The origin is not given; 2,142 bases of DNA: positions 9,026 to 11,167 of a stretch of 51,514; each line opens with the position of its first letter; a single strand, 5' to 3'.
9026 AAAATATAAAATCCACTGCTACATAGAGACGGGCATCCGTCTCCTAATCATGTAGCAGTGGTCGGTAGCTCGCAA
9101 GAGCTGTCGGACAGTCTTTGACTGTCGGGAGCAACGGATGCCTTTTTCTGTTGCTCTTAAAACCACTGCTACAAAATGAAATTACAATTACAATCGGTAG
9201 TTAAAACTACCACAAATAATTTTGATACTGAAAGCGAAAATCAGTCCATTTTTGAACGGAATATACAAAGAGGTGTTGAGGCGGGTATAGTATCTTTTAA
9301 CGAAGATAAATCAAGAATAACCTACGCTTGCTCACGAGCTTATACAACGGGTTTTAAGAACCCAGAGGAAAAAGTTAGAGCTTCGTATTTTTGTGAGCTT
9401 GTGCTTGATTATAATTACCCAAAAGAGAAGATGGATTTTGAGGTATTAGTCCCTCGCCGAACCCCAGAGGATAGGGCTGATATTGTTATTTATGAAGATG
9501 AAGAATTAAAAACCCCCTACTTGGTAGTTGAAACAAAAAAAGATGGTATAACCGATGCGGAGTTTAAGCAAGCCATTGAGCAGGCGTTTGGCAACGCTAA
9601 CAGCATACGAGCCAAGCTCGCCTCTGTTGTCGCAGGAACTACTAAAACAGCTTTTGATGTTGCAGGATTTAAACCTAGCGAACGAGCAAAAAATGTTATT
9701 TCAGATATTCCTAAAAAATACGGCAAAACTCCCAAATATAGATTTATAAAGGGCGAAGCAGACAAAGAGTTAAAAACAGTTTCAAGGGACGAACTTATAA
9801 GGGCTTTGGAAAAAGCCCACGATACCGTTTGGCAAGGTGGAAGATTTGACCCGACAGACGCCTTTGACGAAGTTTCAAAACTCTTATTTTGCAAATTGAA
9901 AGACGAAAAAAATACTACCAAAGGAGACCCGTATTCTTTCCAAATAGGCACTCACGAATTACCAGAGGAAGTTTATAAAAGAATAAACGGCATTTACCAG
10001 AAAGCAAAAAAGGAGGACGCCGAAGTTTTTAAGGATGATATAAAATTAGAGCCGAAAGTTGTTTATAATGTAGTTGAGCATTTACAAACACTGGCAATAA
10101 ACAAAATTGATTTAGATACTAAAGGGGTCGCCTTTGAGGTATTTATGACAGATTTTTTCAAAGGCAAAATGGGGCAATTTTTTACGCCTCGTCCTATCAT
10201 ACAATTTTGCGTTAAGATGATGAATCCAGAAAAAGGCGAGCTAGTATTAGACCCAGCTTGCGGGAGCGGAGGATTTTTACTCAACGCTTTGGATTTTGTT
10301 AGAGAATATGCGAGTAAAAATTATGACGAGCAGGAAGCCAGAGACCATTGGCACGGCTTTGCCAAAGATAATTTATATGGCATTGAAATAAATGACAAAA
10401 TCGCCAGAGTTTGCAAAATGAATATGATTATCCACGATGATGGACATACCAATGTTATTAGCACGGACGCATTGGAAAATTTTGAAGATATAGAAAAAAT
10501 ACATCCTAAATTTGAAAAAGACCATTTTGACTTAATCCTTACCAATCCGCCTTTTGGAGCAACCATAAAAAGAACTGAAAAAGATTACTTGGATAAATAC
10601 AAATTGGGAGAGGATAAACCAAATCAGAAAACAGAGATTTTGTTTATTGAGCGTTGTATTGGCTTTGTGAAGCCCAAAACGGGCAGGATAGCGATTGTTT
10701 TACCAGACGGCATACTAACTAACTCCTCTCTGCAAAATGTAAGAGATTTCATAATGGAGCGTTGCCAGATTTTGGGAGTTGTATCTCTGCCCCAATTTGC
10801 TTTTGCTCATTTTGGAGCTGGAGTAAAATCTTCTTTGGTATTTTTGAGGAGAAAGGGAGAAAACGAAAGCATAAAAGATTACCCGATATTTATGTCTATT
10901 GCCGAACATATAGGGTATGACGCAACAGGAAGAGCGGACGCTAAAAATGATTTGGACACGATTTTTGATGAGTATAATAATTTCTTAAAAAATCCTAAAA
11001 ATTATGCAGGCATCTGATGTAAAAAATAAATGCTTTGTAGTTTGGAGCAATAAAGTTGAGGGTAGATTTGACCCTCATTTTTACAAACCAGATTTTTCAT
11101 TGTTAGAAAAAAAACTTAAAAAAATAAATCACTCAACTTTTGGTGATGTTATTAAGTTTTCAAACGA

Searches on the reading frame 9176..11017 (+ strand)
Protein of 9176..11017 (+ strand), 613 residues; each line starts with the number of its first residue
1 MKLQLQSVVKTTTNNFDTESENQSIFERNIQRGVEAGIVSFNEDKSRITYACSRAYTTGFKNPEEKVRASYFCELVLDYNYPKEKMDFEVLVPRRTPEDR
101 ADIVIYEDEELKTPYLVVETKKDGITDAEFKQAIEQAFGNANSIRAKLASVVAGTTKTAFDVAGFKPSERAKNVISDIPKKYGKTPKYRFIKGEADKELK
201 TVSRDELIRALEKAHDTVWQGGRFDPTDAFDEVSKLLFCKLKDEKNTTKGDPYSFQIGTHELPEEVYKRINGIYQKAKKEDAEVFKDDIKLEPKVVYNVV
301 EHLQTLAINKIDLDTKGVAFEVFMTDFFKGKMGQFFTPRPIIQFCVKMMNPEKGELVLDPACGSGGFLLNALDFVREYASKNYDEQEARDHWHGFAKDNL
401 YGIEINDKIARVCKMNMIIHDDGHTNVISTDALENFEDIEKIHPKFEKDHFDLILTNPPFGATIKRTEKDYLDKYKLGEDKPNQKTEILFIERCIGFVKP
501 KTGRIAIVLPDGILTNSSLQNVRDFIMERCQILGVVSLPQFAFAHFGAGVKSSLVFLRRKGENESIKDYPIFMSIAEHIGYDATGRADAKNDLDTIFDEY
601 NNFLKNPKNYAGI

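Call 6: search_protein_families(library=pfam, proteins=[window:9176-11017:+], max_evalue=0.01)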
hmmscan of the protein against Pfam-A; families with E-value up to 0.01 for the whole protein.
window:9176-11017:+ (613 aa): 6 families
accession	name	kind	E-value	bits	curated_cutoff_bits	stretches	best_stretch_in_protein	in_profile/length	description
PF02384.22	N6_Mtase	-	8e-46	157.2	20.4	1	314-609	4-280/311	N-6 DNA Methylase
PF07669.17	Eco57I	-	3e-14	53.9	25.3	1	399-538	2-165/171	Eco57I restriction-modification methylase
PF13588.12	HSDR_N_2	-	1.4e-13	51.3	25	1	63-179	1-110/110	Type I restriction enzyme R protein N terminus (HSDR_N)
PF01170.24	UPF0020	-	8.3e-10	39.1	22.3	1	346-468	21-139/197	RMKL-like, methyltransferase domain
PF20473.4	MmeI_Mtase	-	2.4e-08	33.9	27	1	357-422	23-87/259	MmeI, DNA-methyltransferase domain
PF01555.25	N6_N4_Mtase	-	0.0068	16.8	26.7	0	337-411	164-217/221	DNA methylase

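Call 10: find_homologous_proteins(query=window:9176-11017:+, max_evalue=1e-20)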
Query window:9176-11017:+ (613 aa): 7879 proteins with E <= 1e-20 among 8000 candidates; the best 120 are listed.
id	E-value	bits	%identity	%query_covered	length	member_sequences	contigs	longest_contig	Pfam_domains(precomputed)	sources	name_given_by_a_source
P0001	0.0e+0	1321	94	100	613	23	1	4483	PF02384.23,PF07669.18,PF01170.25,PF13588.13,PF20473.5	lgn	-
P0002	0.0e+0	1307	92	100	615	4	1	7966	PF02384.23,PF07669.18,PF01170.25,PF13588.13,PF20473.5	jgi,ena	-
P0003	0.0e+0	1238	88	100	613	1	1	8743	PF02384.23,PF07669.18,PF01170.25,PF13588.13,PF20473.5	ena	-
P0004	0.0e+0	1232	89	97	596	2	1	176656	PF02384.23,PF07669.18,PF01170.25,PF13588.13,PF20473.5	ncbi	ncbi:MAG: N-6 DNA methylase [Patescibacteria group bacterium]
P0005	0.0e+0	1222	89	97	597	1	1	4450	PF02384.23,PF07669.18,PF01170.25,PF13588.13,PF20473.5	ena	-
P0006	0.0e+0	1219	88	97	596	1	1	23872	PF02384.23,PF07669.18,PF01170.25,PF13588.13,PF20473.5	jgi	jgi:type I restriction enzyme M protein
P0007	0.0e+0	1205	87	97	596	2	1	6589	PF02384.23,PF07669.18,PF01170.25,PF13588.13,PF20473.5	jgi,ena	-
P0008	0.0e+0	1204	86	99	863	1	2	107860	PF02384.23,PF07669.18,PF01170.25,PF13588.13,PF01420.26,PF20473.5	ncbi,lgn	-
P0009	0.0e+0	1202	87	97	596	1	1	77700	PF02384.23,PF07669.18,PF01170.25,PF13588.13,PF20473.5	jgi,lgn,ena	-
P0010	0.0e+0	1202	86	97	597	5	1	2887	PF02384.23,PF07669.18,PF01170.25,PF13588.13,PF20473.5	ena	-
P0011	0.0e+0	1202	88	97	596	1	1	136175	PF02384.23,PF07669.18,PF01170.25,PF13588.13,PF20473.5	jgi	jgi:type I restriction enzyme M protein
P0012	0.0e+0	1200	87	97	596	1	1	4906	PF02384.23,PF07669.18,PF01170.25,PF13588.13,PF20473.5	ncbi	-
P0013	0.0e+0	1189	87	97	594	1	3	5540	PF02384.23,PF07669.18,PF01170.25,PF13588.13,PF20473.5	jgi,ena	-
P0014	0.0e+0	1172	85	96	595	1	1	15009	PF02384.23,PF07669.18,PF01170.25,PF13588.13,PF20473.5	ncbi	-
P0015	0.0e+0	1158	85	96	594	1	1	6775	PF02384.23,PF07669.18,PF01170.25,PF13588.13,PF20473.5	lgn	-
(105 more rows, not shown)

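Call 11: find_related_loci(query=window:9176-11014:+, collection=viral_contigs, flank=3000)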
Query window:9176-11014:+ (613 aa) in viral_contigs; peptide patterns used: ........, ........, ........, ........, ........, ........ (x = any residue, [..] = any of these).
37 stretches matched a pattern; 1 encode a relative of the query (tblastn E <= 1e-3); 1 distinct loci.
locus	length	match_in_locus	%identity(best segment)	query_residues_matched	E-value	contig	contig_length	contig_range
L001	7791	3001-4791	65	20-610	0e+0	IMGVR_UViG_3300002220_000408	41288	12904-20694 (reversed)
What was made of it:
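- Tried and rejected: IMG/VR holds one 65%-identical methyltransferase (call 11), whose upstream region I did not examine.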

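Call 12: find_encoding_contigs(protein=P0001, flank=3000, max_places=4)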
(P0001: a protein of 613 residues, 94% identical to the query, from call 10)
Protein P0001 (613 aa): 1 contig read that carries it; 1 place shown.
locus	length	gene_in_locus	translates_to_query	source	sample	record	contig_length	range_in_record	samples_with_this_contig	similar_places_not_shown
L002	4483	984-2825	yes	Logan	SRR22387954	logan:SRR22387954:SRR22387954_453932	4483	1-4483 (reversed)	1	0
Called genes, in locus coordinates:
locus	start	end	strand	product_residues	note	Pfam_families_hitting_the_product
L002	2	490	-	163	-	?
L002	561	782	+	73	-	PF12728:HTH_17, PF13411:MerR_1, PF00376:MerR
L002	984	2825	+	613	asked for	PF13588:HSDR_N_2, PF02384:N6_Mtase, PF01170:UPF0020, PF20473:MmeI_Mtase (weak), PF07669:Eco57I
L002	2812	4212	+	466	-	PF01420:Methylase_S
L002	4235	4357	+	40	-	-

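Call 13: find_encoding_contigs(protein=P0002, flank=3000, max_places=4)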
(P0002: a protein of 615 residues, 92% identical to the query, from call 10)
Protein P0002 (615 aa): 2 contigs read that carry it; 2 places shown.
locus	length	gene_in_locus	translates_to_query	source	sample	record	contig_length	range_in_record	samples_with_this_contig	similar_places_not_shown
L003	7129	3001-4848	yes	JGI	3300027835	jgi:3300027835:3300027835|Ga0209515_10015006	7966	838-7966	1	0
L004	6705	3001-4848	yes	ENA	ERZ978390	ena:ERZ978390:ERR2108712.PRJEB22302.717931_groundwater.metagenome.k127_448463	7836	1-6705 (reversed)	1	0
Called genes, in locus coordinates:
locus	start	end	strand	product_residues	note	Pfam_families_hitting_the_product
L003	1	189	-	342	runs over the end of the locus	?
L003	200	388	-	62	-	-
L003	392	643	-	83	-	PF18903:DUF5659 (weak)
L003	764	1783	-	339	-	-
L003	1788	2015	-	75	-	-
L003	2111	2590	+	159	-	-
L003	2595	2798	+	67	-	PF12728:HTH_17, PF13411:MerR_1, PF00376:MerR (weak)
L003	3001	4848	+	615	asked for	PF13588:HSDR_N_2, PF02384:N6_Mtase, PF01170:UPF0020, PF20473:MmeI_Mtase (weak), PF07669:Eco57I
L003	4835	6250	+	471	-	PF01420:Methylase_S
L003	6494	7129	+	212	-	?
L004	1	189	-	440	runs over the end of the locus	?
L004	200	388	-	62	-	-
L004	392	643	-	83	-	PF18903:DUF5659 (weak)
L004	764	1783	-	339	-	-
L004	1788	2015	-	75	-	-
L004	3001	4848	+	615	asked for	PF13588:HSDR_N_2, PF02384:N6_Mtase, PF01170:UPF0020, PF20473:MmeI_Mtase (weak), PF07669:Eco57I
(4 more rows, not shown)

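Call 14: find_encoding_contigs(protein=P0003, flank=3000, max_places=4)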
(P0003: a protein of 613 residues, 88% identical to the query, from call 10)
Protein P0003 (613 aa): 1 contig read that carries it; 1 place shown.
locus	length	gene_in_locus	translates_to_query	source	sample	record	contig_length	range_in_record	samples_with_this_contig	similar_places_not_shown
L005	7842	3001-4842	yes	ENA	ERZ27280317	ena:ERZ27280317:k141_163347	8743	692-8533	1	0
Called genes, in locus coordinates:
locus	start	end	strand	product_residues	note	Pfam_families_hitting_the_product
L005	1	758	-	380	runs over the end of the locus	PF00589:Phage_integrase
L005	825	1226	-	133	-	-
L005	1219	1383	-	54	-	-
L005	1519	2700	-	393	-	-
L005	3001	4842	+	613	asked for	PF13588:HSDR_N_2, PF02384:N6_Mtase, PF01170:UPF0020, PF20473:MmeI_Mtase, PF07669:Eco57I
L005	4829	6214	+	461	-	PF01420:Methylase_S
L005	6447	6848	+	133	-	-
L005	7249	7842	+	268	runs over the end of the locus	?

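Call 15: find_encoding_contigs(protein=P0004, flank=3000, max_places=4)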
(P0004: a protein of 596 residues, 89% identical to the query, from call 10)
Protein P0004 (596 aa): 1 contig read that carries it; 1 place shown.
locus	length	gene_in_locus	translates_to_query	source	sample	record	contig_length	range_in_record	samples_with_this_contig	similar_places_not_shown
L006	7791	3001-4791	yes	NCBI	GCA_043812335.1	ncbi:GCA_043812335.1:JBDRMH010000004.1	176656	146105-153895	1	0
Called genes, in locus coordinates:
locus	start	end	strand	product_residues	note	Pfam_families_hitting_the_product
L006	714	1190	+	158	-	-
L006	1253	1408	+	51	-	-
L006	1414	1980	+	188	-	-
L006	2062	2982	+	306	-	PF18899:DUF5655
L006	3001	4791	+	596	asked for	PF13588:HSDR_N_2, PF02384:N6_Mtase, PF01170:UPF0020, PF20473:MmeI_Mtase, PF07669:Eco57I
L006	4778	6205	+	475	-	PF01420:Methylase_S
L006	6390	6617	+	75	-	-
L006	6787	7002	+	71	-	-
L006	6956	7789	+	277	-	PF18731:HEPN_Swt1 (weak)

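Call 19: find_encoding_contigs(protein=P0008, flank=3000, max_places=3)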
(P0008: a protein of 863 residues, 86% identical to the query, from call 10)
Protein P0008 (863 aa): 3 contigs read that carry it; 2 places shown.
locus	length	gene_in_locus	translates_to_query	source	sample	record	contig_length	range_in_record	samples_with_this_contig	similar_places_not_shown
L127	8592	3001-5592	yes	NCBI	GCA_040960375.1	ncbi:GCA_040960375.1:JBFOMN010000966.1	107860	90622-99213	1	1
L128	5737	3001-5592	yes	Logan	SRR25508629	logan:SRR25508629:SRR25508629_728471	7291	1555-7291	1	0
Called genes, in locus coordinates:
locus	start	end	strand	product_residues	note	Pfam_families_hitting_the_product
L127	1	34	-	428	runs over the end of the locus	-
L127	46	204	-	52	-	-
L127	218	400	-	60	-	-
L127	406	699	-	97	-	PF18903:DUF5659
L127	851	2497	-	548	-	-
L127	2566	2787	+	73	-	PF12728:HTH_17, PF13411:MerR_1, PF00376:MerR (weak)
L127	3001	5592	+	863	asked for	PF13588:HSDR_N_2, PF02384:N6_Mtase, PF01170:UPF0020, PF20473:MmeI_Mtase (weak), PF07669:Eco57I, PF01420:Methylase_S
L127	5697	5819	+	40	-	-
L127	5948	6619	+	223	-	-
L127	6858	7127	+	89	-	PF12674:Zn_ribbon_2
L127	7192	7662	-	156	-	PF00254:FKBP_C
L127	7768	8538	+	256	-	PF12705:PDDEXK_1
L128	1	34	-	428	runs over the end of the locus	-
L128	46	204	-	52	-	-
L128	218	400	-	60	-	-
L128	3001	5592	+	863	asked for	PF13588:HSDR_N_2, PF02384:N6_Mtase, PF01170:UPF0020, PF20473:MmeI_Mtase (weak), PF07669:Eco57I, PF01420:Methylase_S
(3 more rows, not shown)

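Call 58: search_protein_families(library=padloc, proteins=[window:9176-11017:+], max_evalue=0.001)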
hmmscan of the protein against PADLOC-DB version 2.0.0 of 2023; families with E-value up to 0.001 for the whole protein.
window:9176-11017:+ (613 aa): 67 families (the best 25 are shown)
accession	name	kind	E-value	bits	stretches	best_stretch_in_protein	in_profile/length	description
PDLC03030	MTase_I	-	1e-137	458.4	2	29-479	16-482/670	Type I methyltransferase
PDLC03018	MTase_I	-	1.4e-82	276.3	3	61-387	22-361/749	Type I methyltransferase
PDLC03218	MTase_II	-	5.1e-72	241.2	1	227-604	145-527/532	Type II methyltransferase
PDLC03318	MTase_II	-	1.4e-71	239.8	1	173-587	171-659/723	Type II methyltransferase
PDLC03034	MTase_I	-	6.3e-68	227.6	1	32-596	25-627/672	Type I methyltransferase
PDLC03021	MTase_I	-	3e-60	202.5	1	266-602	90-417/491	Type I methyltransferase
PDLC04134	mad2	-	1.2e-46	157.6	1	79-606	20-490/492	mads_2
PDLC03026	MTase_I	-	2e-45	153.9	1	231-564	29-360/487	Type I methyltransferase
PDLC03317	MTase_II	-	1e-43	147.8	1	82-587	27-560/831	Type II methyltransferase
PDLC03025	MTase_I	-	7.6e-37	125.2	1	295-567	121-379/569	Type I methyltransferase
PDLC03357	MTase_II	-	1.6e-30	104.1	1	207-607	4-383/620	Type II methyltransferase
PDLC03624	REase_MTase_IIG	-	2.2e-30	103.3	1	297-565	382-653/1271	Type IIG restriction enzyme-methyltransferase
PDLC03031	MTase_I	-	5.5e-30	102.3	1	286-563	132-407/834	Type I methyltransferase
PDLC03036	MTase_I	-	5.2e-27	92.5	1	331-569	213-441/635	Type I methyltransferase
PDLC03029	MTase_I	-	2.7e-23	80.3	1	294-543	133-389/661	Type I methyltransferase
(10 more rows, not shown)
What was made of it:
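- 9176..11017 (+): Regulated gene 1: N6 DNA methyltransferase of the type I family with an N-terminal HSDR_N_2 nuclease-like domain (613 aa). Pfam (call 6), PADLOC (call 58).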

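Call 65: find_related_loci(query=L003:2595-2798:+, collection=viral_contigs, flank=3000)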
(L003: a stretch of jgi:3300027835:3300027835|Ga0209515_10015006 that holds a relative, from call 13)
Query L003:2595-2798:+ (67 aa) in viral_contigs; peptide patterns used: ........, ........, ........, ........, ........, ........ (x = any residue, [..] = any of these).
175 stretches matched a pattern, but none encodes a relative of the query by tblastn (E <= 1e-3).

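Call 66: find_homologous_proteins(query=L003:2595-2798:+, max_evalue=0.00001)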
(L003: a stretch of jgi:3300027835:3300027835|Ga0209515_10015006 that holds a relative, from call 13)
Query L003:2595-2798:+ (67 aa): 856 proteins with E <= 0.00001 among 858 candidates; the best 120 are listed.
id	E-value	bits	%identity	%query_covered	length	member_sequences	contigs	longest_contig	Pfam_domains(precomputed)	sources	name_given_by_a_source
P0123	3.0e-34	133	94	100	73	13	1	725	PF12728.14,PF00376.30,PF13411.13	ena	-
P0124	6.4e-34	132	93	100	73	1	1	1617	PF12728.14,PF13411.13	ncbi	-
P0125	7.9e-34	132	94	100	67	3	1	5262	PF12728.14,PF13411.13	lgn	-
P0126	4.9e-33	129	93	100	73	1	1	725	PF12728.14,PF00376.30,PF13411.13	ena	-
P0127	5.8e-33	129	91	100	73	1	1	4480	PF12728.14,PF13411.13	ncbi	-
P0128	2.1e-32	127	91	97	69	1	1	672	PF12728.14,PF00376.30,PF13411.13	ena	-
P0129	3.9e-32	126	95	93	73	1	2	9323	PF12728.14,PF13411.13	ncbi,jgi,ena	-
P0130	6.0e-32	126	87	100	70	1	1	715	PF12728.14,PF00376.30,PF13411.13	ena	-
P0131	7.8e-32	125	90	100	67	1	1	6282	PF12728.14,PF00376.30,PF13411.13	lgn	-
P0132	8.8e-32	125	88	99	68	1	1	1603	PF12728.14,PF13411.13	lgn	-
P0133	9.5e-32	125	85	100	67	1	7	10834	PF12728.14,PF00376.30,PF13411.13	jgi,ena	-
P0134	1.5e-31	124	88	100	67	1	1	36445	PF12728.14,PF00376.30,PF13411.13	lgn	-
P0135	1.8e-31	124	88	100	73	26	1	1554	PF12728.14,PF00376.30,PF13411.13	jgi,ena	-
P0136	1.8e-31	124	88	100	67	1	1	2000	PF12728.14,PF13411.13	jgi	jgi:excisionase family DNA binding protein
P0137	2.5e-31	124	85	100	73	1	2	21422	PF12728.14,PF00376.30,PF13411.13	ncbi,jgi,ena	-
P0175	1.0e-29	119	82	100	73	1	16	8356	PF12728.14,PF00376.30,PF13411.13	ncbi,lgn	-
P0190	2.6e-29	117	79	99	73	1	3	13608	PF12728.14,PF00376.30,PF13411.13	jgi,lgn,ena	-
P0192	2.7e-29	117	81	100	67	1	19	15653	PF12728.14,PF00376.30,PF13411.13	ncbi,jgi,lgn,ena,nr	ncbi:MAG: DNA-binding protein, excisionase family [Parcubacteria group bacterium GW2011_GWC2_48_17]|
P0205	5.3e-29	116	82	100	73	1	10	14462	PF12728.14,PF00376.30,PF13411.13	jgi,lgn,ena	-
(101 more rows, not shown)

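Call 67: find_encoding_contigs(protein=P0192, flank=3500, max_places=10)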
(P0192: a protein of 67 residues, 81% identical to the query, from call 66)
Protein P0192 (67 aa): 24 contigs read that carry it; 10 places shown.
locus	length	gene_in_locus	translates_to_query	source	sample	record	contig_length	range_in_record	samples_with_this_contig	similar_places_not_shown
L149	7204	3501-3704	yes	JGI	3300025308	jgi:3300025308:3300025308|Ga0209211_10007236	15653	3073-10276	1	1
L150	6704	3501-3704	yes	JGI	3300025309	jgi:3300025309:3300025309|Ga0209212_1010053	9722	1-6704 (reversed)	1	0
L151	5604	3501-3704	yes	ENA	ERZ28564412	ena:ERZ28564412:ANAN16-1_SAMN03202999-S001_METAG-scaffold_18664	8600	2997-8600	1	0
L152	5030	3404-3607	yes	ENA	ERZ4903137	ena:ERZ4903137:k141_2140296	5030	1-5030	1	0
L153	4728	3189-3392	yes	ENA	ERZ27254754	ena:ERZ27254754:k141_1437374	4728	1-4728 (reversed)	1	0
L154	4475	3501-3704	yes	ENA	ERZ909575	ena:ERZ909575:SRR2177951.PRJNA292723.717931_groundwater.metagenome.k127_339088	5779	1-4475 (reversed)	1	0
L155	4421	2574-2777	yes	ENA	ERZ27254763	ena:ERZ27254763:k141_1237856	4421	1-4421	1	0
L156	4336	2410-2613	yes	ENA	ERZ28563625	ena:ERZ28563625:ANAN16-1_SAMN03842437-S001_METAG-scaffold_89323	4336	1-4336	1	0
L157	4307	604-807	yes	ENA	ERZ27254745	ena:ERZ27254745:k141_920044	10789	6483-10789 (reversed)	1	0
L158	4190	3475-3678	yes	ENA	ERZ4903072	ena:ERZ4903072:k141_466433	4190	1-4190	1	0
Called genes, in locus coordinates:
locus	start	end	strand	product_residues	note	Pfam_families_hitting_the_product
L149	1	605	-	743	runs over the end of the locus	PF12965:DUF3854 (faint), PF13155:Toprim_2, PF13362:Toprim_3 (weak), PF13662:Toprim_4 (weak), PF27228:MTBMA_p00010_2nd (weak)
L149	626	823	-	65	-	-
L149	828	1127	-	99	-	PF18903:DUF5659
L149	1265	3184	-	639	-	-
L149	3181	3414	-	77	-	-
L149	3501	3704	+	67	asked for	PF12728:HTH_17, PF13411:MerR_1, PF00376:MerR (faint)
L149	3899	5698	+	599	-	PF01555:N6_N4_Mtase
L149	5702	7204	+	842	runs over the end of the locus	PF04851:ResIII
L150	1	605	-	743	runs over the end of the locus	PF12965:DUF3854 (faint), PF13155:Toprim_2, PF13362:Toprim_3 (weak), PF13662:Toprim_4 (weak), PF27228:MTBMA_p00010_2nd (weak)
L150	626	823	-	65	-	-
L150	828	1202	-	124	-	PF18903:DUF5659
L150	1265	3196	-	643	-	-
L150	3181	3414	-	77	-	-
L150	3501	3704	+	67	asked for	PF12728:HTH_17, PF13411:MerR_1, PF00376:MerR (faint)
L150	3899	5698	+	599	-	PF01555:N6_N4_Mtase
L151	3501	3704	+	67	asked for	PF12728:HTH_17, PF13411:MerR_1, PF00376:MerR (faint)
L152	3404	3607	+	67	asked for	PF12728:HTH_17, PF13411:MerR_1, PF00376:MerR (faint)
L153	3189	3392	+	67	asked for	PF12728:HTH_17, PF13411:MerR_1, PF00376:MerR (faint)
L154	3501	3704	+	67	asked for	PF12728:HTH_17, PF13411:MerR_1, PF00376:MerR (faint)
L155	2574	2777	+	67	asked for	PF12728:HTH_17, PF13411:MerR_1, PF00376:MerR (faint)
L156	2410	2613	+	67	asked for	PF12728:HTH_17, PF13411:MerR_1, PF00376:MerR (faint)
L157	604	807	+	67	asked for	PF12728:HTH_17, PF13411:MerR_1, PF00376:MerR (faint)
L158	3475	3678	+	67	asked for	PF12728:HTH_17, PF13411:MerR_1, PF00376:MerR (faint)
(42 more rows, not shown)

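Call 68: find_encoding_contigs(protein=P0175, flank=3500, max_places=10)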
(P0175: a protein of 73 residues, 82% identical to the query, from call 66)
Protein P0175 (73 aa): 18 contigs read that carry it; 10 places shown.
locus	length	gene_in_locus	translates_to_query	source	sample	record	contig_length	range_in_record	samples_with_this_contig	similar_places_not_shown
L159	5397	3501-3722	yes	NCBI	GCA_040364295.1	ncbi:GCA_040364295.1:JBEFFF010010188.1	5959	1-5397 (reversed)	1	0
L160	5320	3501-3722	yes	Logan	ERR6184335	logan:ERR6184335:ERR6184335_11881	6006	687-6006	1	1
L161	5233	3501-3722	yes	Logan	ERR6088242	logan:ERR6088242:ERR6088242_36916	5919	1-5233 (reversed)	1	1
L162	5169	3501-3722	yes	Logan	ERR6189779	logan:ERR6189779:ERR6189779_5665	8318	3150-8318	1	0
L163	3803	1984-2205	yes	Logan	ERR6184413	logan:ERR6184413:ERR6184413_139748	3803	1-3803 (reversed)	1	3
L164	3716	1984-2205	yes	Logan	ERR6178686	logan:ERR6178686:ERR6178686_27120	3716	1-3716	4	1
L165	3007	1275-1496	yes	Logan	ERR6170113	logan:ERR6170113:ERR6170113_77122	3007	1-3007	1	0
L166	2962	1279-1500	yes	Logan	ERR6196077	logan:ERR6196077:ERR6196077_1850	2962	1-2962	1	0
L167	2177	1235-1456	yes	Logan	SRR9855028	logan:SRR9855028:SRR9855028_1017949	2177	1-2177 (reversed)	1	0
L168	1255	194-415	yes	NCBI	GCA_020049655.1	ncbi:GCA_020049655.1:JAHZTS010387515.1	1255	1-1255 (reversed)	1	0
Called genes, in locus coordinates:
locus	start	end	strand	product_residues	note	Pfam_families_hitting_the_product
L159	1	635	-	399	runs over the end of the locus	?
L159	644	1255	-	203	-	PF01807:Zn_ribbon_DnaG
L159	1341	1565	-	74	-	-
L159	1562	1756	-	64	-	-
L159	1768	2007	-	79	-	PF18903:DUF5659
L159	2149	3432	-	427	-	-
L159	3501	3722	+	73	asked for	PF12728:HTH_17, PF13411:MerR_1, PF00376:MerR (weak)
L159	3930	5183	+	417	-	PF01555:N6_N4_Mtase, PF04471:Mrr_cat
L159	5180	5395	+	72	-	?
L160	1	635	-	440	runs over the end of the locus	?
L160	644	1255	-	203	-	PF01807:Zn_ribbon_DnaG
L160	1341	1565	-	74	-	-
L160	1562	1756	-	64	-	-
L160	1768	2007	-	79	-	PF18903:DUF5659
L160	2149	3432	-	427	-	-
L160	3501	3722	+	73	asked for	PF12728:HTH_17, PF13411:MerR_1, PF00376:MerR (weak)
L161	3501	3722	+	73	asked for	PF12728:HTH_17, PF13411:MerR_1, PF00376:MerR (weak)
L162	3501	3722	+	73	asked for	PF12728:HTH_17, PF13411:MerR_1, PF00376:MerR (weak)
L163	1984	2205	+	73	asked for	PF12728:HTH_17, PF13411:MerR_1, PF00376:MerR (weak)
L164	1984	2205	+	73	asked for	PF12728:HTH_17, PF13411:MerR_1, PF00376:MerR (weak)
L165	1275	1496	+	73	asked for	PF12728:HTH_17, PF13411:MerR_1, PF00376:MerR (weak)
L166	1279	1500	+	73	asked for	PF12728:HTH_17, PF13411:MerR_1, PF00376:MerR (weak)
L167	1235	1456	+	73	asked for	PF12728:HTH_17, PF13411:MerR_1, PF00376:MerR (weak)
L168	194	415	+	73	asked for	PF12728:HTH_17, PF13411:MerR_1, PF00376:MerR (weak)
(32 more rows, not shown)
